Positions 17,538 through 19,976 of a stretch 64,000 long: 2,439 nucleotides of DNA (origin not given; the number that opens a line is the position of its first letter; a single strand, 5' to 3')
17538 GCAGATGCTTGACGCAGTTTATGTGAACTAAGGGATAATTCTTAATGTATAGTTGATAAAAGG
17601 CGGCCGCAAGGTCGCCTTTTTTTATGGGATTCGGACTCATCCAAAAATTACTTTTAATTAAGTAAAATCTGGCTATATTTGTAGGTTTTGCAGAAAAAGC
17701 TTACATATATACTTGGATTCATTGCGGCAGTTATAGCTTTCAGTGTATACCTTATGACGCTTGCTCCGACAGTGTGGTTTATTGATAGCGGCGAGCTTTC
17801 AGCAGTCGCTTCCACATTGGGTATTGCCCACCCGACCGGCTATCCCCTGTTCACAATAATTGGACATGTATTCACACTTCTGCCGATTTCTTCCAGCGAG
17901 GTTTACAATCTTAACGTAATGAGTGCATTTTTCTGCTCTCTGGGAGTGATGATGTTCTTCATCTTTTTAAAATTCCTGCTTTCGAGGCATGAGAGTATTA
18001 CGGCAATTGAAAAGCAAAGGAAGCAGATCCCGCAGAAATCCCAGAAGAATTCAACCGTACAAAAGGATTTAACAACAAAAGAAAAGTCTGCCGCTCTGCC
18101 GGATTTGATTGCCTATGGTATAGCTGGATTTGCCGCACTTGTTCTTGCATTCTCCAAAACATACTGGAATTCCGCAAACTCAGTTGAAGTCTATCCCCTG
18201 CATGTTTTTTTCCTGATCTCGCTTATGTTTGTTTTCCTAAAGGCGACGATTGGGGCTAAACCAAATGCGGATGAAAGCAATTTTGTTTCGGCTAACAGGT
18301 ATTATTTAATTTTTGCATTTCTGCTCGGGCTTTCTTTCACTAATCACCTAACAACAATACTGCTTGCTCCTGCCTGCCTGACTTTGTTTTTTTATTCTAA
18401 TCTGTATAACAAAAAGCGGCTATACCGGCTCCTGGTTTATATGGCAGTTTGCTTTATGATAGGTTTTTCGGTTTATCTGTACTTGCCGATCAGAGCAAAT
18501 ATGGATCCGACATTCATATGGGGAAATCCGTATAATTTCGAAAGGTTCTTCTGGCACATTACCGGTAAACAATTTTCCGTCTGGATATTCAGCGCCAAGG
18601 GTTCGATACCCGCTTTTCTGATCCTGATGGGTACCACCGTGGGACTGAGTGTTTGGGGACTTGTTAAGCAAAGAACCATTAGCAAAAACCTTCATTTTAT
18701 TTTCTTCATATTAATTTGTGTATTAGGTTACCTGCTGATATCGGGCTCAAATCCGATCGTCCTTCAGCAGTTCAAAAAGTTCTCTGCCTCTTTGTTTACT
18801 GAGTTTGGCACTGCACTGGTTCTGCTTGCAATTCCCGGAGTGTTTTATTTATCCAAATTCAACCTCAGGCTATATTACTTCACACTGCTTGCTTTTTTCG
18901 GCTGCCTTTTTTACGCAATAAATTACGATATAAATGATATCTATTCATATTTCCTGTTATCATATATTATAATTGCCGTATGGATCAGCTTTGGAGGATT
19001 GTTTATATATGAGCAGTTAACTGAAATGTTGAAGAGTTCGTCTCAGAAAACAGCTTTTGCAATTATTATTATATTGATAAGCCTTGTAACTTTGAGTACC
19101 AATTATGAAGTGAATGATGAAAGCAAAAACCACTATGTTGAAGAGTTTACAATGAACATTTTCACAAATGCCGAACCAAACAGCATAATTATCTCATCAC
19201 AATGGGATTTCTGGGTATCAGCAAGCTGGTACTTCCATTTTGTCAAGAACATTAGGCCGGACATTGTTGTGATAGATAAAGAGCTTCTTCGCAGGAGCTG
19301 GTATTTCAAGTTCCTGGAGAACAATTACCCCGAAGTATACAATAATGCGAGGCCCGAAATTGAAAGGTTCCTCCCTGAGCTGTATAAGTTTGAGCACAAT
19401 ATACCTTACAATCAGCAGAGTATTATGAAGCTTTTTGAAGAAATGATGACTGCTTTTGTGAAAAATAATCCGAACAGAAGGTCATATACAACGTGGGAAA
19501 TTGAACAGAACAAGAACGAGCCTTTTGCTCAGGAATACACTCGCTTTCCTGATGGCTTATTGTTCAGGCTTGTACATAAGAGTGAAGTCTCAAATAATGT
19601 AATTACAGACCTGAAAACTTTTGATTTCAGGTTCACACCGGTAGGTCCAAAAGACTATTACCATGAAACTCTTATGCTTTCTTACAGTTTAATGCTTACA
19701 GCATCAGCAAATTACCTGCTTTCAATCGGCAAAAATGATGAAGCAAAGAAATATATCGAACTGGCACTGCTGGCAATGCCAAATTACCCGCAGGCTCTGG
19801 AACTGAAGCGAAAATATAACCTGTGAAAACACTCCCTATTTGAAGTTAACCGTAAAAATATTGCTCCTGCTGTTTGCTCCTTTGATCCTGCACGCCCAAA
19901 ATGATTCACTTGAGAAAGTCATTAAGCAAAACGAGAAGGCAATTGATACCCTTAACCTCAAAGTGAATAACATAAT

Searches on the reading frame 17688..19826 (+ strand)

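Call 15: search_protein_families(library=pfam, proteins=[window:17688-19826:+])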
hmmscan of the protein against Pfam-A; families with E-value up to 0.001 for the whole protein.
window:17688-19826:+ (712 aa): 1 family
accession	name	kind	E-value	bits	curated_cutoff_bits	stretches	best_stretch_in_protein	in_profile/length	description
PF11028.14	TMEM260-like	-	2.8e-38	131.9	24.2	1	33-238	1-174/179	Protein O-mannosyl-transferase TMEM260-like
